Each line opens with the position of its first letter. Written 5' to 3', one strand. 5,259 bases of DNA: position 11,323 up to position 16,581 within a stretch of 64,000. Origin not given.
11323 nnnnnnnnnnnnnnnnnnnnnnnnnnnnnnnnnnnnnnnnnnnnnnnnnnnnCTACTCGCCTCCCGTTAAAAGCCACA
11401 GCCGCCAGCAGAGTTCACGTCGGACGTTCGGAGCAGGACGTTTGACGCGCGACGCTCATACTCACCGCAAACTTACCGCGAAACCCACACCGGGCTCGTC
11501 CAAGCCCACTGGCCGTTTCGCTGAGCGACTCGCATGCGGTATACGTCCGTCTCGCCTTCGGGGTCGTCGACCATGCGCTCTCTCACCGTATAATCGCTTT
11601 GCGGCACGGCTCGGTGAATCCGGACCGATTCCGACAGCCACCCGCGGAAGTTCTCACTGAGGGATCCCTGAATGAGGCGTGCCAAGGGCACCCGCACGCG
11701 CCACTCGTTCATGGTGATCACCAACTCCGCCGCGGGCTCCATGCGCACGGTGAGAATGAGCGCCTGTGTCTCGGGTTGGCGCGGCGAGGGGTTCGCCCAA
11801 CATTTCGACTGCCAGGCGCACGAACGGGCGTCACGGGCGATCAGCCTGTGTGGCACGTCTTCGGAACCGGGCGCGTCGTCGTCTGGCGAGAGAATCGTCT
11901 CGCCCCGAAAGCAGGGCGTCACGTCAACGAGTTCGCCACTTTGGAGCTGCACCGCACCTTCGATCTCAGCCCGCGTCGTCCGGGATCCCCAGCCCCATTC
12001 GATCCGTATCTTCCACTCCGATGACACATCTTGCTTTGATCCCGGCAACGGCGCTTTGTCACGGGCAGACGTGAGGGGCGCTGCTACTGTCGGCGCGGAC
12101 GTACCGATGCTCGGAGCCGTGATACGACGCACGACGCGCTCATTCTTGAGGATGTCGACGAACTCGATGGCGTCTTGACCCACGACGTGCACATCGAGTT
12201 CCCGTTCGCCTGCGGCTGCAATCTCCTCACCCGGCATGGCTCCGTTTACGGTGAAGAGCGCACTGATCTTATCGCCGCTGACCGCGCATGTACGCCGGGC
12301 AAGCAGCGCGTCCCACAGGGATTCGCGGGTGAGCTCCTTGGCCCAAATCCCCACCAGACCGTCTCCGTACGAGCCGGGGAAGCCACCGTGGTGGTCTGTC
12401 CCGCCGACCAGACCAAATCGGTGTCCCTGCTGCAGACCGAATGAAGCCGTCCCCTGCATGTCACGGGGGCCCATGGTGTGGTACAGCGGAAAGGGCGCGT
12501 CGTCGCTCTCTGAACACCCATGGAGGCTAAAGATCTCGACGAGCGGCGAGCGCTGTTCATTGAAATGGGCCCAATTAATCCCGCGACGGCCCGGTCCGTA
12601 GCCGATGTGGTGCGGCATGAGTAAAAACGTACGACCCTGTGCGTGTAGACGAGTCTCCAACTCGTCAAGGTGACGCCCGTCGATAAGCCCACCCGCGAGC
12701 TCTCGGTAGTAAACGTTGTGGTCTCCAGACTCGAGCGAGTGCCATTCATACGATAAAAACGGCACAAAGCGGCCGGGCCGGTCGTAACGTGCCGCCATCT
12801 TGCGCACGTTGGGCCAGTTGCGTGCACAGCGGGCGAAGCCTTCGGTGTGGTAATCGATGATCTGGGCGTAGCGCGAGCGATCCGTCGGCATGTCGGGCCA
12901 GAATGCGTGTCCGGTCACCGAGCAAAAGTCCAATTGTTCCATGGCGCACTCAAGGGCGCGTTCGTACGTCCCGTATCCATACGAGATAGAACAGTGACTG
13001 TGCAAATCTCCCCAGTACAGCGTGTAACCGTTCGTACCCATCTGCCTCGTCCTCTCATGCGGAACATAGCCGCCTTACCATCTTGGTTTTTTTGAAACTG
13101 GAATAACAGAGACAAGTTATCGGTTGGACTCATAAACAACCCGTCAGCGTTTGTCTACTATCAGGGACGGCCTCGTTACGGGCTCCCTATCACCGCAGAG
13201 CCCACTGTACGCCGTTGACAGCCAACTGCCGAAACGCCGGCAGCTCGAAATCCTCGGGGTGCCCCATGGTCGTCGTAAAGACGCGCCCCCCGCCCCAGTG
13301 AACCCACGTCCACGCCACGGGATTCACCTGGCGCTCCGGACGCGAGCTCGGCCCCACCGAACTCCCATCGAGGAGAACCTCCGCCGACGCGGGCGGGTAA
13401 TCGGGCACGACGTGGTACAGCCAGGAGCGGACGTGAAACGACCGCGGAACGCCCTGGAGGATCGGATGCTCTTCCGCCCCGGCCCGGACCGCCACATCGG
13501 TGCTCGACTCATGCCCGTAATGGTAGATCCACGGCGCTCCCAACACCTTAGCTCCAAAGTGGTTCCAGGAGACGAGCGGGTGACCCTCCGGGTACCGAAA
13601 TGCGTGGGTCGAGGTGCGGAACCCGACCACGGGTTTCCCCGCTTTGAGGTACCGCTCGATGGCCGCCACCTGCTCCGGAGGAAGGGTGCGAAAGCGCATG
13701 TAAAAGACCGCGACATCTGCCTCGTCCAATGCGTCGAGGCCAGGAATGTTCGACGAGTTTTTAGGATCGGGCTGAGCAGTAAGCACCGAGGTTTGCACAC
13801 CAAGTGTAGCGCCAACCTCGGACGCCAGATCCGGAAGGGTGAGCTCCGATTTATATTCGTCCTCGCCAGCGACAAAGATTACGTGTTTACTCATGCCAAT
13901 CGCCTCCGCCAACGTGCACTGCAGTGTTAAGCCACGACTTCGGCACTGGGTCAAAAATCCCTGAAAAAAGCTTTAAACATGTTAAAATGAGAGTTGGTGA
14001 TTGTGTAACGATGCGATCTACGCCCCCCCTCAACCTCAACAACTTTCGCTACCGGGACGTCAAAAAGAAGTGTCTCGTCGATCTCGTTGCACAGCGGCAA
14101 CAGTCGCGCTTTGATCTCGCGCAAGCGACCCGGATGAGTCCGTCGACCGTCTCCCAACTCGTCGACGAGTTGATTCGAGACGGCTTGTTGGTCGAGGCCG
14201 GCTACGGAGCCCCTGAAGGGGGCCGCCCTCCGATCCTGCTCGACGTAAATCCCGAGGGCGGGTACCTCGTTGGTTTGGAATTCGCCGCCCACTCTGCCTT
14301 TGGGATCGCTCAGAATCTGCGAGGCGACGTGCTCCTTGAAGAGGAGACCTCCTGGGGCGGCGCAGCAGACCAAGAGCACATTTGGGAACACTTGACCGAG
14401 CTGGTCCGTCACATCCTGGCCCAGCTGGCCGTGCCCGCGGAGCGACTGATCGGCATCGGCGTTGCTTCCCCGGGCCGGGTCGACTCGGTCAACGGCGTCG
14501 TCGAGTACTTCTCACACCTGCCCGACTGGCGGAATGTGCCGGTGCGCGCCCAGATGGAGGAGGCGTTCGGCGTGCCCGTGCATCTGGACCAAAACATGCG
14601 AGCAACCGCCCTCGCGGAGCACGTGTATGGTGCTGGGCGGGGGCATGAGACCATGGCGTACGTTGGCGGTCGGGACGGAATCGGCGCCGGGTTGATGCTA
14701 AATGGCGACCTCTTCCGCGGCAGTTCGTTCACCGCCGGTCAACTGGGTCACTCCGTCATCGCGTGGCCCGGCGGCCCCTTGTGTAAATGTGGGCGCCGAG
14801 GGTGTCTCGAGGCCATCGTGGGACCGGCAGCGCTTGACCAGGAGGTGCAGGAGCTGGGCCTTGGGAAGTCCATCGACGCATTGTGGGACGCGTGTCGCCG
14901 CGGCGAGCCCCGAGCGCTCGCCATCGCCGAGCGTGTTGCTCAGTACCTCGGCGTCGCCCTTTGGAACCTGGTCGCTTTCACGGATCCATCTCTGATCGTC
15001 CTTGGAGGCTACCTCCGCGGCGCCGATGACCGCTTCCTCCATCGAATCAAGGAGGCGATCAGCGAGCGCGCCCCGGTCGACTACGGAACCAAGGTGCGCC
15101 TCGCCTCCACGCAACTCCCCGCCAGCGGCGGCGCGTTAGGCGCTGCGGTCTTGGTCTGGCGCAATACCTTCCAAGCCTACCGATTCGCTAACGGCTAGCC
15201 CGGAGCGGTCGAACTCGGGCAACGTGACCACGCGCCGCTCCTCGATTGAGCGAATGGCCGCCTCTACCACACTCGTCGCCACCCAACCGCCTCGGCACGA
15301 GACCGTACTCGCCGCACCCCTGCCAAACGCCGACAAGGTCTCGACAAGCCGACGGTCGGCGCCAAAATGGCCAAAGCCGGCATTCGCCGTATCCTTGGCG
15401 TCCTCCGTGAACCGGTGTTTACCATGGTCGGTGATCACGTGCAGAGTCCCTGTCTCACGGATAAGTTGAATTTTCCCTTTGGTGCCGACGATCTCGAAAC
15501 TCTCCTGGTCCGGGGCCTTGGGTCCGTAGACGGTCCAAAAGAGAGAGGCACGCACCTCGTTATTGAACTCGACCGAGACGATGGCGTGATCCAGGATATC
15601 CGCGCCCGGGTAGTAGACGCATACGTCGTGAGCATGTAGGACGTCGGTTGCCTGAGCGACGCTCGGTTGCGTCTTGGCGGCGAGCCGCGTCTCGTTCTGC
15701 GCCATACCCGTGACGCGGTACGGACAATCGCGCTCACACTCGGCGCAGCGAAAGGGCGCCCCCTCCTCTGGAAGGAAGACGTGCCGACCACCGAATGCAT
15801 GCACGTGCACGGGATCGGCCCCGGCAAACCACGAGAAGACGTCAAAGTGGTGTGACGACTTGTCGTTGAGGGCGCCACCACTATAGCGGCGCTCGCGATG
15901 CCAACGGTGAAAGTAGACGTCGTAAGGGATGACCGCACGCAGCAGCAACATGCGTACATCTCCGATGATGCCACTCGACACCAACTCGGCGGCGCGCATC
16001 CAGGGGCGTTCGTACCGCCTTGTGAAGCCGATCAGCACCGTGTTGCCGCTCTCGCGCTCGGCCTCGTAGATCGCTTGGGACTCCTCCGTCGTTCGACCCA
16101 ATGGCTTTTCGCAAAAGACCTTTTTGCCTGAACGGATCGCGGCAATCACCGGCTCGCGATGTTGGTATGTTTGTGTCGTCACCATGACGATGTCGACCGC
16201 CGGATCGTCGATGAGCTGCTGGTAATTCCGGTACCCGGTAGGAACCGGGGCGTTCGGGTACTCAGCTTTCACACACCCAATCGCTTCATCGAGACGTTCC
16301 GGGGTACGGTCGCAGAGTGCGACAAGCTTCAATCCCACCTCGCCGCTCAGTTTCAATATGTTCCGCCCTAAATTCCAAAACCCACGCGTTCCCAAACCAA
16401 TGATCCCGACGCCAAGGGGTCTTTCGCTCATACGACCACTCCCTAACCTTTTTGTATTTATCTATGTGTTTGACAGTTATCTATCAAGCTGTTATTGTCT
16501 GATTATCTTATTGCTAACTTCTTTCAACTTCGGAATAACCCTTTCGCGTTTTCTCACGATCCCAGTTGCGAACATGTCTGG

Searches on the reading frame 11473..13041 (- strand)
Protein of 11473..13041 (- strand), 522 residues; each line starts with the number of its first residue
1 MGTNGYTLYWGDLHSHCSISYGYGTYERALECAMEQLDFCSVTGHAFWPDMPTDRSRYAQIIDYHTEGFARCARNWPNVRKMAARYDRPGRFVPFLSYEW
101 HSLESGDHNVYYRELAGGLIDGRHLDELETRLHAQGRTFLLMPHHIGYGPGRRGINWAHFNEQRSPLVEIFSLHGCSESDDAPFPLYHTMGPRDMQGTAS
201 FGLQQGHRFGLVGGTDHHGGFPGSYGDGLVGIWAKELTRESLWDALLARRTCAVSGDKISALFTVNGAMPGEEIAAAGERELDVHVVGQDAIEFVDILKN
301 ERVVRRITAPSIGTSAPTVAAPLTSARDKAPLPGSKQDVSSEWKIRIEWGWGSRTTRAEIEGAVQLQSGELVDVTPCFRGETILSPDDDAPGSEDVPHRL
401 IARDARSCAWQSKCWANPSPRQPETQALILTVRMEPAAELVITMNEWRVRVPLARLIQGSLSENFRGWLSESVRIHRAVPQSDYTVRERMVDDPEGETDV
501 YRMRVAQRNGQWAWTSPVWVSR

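Call 5: search_protein_families(library=pfam, proteins=[window:11473-13041:-])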
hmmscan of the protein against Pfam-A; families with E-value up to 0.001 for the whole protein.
window:11473-13041:- (522 aa): 1 family
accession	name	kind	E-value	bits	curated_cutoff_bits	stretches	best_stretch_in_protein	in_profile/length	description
PF12228.14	DUF3604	-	6.2e-09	35.3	20.4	1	228-261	379-412/591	Protein of unknown function (DUF3604)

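Call 12: search_solved_structures(query=window:11473-13041:-, max_evalue=0.01)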
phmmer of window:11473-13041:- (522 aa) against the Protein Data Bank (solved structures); distinct sequences matched with E-value up to 0.01: 0.

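Call 57: search_protein_families(library=ncbifam, proteins=[window:11473-13041:-], max_evalue=0.00001)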
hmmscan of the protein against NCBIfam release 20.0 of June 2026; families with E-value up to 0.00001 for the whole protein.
window:11473-13041:- (522 aa): 1 family
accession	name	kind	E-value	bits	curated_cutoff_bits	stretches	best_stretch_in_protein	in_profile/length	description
NF038032.1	CehA_McbA_metalo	domain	6.4e-18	65.2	80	1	124-314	96-278/315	CehA/McbA family metallohydrolase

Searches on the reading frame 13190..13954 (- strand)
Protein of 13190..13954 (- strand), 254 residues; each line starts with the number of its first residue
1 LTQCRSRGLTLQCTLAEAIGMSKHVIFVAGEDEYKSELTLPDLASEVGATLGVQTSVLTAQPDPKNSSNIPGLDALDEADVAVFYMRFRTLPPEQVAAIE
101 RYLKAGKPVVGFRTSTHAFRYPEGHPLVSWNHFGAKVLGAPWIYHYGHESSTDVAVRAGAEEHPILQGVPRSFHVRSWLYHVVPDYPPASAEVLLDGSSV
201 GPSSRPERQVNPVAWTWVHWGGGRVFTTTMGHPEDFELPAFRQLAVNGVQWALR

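Call 17: search_protein_families(library=pfam, proteins=[window:13190-13954:-])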
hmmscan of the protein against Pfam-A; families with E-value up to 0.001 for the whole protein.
window:13190-13954:- (254 aa): 1 family
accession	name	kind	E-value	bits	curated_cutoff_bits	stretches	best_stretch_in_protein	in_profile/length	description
PF06283.17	ThuA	-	1.1e-22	81.8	33.4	1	70-252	43-209/209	Trehalose utilisation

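Call 57: search_protein_families(library=ncbifam, proteins=[window:13190-13894:-], max_evalue=0.00001)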
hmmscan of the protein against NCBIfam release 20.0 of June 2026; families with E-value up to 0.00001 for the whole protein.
window:13190-13894:- (234 aa): 0 families

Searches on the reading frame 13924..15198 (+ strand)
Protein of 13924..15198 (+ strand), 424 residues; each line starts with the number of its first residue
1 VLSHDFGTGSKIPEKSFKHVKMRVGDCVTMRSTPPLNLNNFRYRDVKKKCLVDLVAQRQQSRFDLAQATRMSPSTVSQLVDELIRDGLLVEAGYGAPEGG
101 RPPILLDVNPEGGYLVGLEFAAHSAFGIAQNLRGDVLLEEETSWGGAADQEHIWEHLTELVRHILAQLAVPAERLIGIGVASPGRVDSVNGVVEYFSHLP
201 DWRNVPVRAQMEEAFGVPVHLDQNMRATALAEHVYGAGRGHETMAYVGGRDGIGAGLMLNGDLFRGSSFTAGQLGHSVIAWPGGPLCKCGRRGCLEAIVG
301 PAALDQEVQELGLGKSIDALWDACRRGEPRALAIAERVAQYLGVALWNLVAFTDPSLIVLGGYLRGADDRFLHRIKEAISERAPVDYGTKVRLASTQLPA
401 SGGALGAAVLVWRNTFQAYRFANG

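Call 5: search_protein_families(library=pfam, proteins=[window:13924-15198:+])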
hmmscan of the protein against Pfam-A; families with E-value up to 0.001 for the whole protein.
window:13924-15198:+ (424 aa): 3 families
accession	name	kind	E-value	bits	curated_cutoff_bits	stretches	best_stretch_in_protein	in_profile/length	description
PF00480.26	ROK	-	1.6e-48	166.2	22.9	1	118-411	4-291/294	ROK family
PF12802.13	MarR_2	-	0.00018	22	27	1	64-90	25-51/61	MarR family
PF13412.12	HTH_24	-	0.00049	20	21.9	0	61-89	19-47/48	Winged helix-turn-helix DNA-binding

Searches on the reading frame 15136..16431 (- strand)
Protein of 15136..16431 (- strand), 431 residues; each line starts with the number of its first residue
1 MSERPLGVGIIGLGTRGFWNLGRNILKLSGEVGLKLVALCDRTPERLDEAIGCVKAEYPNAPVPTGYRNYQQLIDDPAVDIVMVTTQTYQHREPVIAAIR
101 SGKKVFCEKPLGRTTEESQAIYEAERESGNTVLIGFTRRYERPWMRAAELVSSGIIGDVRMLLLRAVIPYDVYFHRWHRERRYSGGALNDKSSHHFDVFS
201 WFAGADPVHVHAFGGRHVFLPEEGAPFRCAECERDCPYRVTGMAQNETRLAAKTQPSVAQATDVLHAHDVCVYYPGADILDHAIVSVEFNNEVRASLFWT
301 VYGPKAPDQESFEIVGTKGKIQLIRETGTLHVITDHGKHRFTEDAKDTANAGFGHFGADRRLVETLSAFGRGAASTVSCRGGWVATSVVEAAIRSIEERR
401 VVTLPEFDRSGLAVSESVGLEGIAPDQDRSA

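Call 5: search_protein_families(library=pfam, proteins=[window:15136-16431:-])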
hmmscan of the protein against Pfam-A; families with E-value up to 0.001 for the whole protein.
window:15136-16431:- (431 aa): 3 families
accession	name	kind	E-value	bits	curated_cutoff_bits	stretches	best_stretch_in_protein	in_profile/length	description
PF01408.29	GFO_IDH_MocA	-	6.7e-21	75.6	24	1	7-136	2-120/120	Oxidoreductase family, NAD-binding Rossmann fold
PF02894.22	GFO_IDH_MocA_C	-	1.5e-19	71.1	22.9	1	149-404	2-218/218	Oxidoreductase family, C-terminal alpha/beta domain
PF22725.1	GFO_IDH_MocA_C3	-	9.5e-17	61.6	27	1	145-321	2-123/124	GFO/IDH/MocA C-terminal domain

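Call 57: search_protein_families(library=ncbifam, proteins=[window:15136-16431:-], max_evalue=0.00001)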
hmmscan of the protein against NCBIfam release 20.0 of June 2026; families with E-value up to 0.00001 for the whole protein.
window:15136-16431:- (431 aa): 9 families
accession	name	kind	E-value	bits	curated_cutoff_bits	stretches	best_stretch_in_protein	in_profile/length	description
TIGR04380.1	myo_inos_iolG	equivalog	2e-32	112.4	355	1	8-218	4-200/330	inositol 2-dehydrogenase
NF052679.1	InsChiInosDhIolG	equivalog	1.8e-23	83.1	540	1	6-207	3-189/343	bifunctional inositol 2-dehydrogenase/D-chiro-inositol 1-dehydrogenase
NF040723.1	UDP-GlcNAcDh_Arch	equivalog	1.4e-18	67.4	450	1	7-217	2-191/302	UDP-N-acetylglucosamine 3-dehydrogenase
NF052479.1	LevoglcsnDh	equivalog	2.2e-17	62.8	650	1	68-204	63-203/386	levoglucosan dehydrogenase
NF041392.1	XylDh_Gfo6_Halo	equivalog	5.6e-13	48.4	350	1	67-160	71-164/350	D-xylose 1-dehydrogenase Gfo6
NF058563.1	BT_2159_fam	equivalog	9.9e-11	41.2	650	1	8-212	3-192/350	disaccharide 3-dehydrogenase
NF008607.0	PRK11579.1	subfamily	1.5e-10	40.6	330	1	53-197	42-183/346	oxidoreductase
NF058561.1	BT_2158_fam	equivalog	1.9e-10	40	750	1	9-161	39-179/487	glycoside 3-dehydrogenase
NF007574.0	PRK10206.1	equivalog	2.1e-09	36.9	352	1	70-159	57-146/345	oxidoreductase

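Call 63: search_protein_families(library=pfam, proteins=[window:15136-16431:-], max_evalue=1)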
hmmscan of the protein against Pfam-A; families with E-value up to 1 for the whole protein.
window:15136-16431:- (431 aa): 5 families
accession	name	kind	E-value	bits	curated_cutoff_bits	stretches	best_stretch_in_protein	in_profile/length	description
PF01408.29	GFO_IDH_MocA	-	6.7e-21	75.6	24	1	7-136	2-120/120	Oxidoreductase family, NAD-binding Rossmann fold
PF02894.22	GFO_IDH_MocA_C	-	1.5e-19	71.1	22.9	1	149-404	2-218/218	Oxidoreductase family, C-terminal alpha/beta domain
PF22725.1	GFO_IDH_MocA_C3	-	9.5e-17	61.6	27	1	145-321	2-123/124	GFO/IDH/MocA C-terminal domain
PF03447.22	NAD_binding_3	-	0.0055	17.8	24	1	30-133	17-114/116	Homoserine dehydrogenase, NAD binding domain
PF02670.22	DXP_reductoisom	-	0.17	13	21.7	1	56-105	68-117/129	1-deoxy-D-xylulose 5-phosphate reductoisomerase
